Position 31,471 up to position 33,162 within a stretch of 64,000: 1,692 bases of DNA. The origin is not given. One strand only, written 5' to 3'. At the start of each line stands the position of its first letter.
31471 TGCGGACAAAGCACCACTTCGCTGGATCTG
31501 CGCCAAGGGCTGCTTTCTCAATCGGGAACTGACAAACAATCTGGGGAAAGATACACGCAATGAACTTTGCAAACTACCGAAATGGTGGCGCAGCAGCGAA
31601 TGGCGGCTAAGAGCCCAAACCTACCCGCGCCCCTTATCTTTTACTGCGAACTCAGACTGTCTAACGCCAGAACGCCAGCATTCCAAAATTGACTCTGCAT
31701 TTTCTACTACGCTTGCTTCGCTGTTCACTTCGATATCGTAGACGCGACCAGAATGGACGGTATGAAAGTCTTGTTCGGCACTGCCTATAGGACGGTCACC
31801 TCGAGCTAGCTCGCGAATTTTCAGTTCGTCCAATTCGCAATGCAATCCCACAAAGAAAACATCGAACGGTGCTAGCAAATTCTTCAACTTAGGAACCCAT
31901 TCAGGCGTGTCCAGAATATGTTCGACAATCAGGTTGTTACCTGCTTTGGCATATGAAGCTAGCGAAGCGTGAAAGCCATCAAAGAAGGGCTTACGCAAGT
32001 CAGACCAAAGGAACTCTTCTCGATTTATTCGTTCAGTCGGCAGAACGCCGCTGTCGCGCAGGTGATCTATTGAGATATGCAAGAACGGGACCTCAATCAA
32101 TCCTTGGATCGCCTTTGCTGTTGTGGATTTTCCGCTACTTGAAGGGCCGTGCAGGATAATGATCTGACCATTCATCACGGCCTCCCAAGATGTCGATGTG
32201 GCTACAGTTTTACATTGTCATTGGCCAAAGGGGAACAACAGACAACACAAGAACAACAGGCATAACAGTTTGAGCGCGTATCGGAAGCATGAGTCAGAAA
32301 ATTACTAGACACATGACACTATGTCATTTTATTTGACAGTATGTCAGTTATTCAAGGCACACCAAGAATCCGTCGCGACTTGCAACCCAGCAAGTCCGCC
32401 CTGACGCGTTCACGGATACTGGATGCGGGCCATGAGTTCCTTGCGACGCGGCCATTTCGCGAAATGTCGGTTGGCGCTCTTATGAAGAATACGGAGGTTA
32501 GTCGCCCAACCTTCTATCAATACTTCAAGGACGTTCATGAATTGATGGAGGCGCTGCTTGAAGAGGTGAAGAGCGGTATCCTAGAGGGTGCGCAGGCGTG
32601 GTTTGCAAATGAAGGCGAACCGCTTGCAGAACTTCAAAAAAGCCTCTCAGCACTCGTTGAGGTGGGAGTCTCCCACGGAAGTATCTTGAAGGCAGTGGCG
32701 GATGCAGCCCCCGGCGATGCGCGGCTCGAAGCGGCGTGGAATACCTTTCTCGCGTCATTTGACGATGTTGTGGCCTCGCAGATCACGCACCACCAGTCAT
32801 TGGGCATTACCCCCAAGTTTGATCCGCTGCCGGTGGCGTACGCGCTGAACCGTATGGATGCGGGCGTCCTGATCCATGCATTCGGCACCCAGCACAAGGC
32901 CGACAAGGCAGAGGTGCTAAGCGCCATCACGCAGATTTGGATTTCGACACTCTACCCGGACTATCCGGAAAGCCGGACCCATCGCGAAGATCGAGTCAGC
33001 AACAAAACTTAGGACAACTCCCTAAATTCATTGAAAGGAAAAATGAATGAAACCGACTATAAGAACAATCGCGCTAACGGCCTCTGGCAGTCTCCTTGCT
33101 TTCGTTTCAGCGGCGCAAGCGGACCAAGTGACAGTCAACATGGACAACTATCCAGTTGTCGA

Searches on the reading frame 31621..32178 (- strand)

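Call 74: search_protein_families(library=pfam, proteins=[window:31621-32178:-], max_evalue=0.001)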
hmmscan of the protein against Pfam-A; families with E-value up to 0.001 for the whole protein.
window:31621-32178:- (185 aa): 6 families
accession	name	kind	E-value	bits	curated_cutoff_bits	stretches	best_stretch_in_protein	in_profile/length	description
PF07931.18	CPT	-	7.2e-41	140.3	22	1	4-168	1-171/172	Chloramphenicol phosphotransferase-like protein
PF13238.12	AAA_18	-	5.4e-05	24.1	29.4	1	7-131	1-116/128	AAA domain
PF13671.12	AAA_33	-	5.6e-05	23.9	27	1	7-123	2-113/143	AAA domain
PF00004.35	AAA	-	0.00048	21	21.2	1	7-46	1-40/131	ATPase family associated with various cellular activities (AAA)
PF00005.33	ABC_tran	-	0.00094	20.2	25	0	3-29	10-36/137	ABC transporter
PF06414.18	Zeta_toxin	-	0.00097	19.1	22.3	0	6-104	18-119/199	Zeta toxin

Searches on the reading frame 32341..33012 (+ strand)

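Call 74: search_protein_families(library=pfam, proteins=[window:32341-33012:+], max_evalue=0.001)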
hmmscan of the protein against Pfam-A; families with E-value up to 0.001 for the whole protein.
window:32341-33012:+ (223 aa): 2 families
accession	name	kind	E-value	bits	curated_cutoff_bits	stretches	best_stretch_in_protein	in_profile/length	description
PF21313.2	EthR_C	-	2.1e-11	44.6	27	1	100-205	3-110/111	Transcriptional regulator EthR, C-terminal domain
PF00440.29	TetR_N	-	4.8e-08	33.1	24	1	26-72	1-47/47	Bacterial regulatory proteins, tetR family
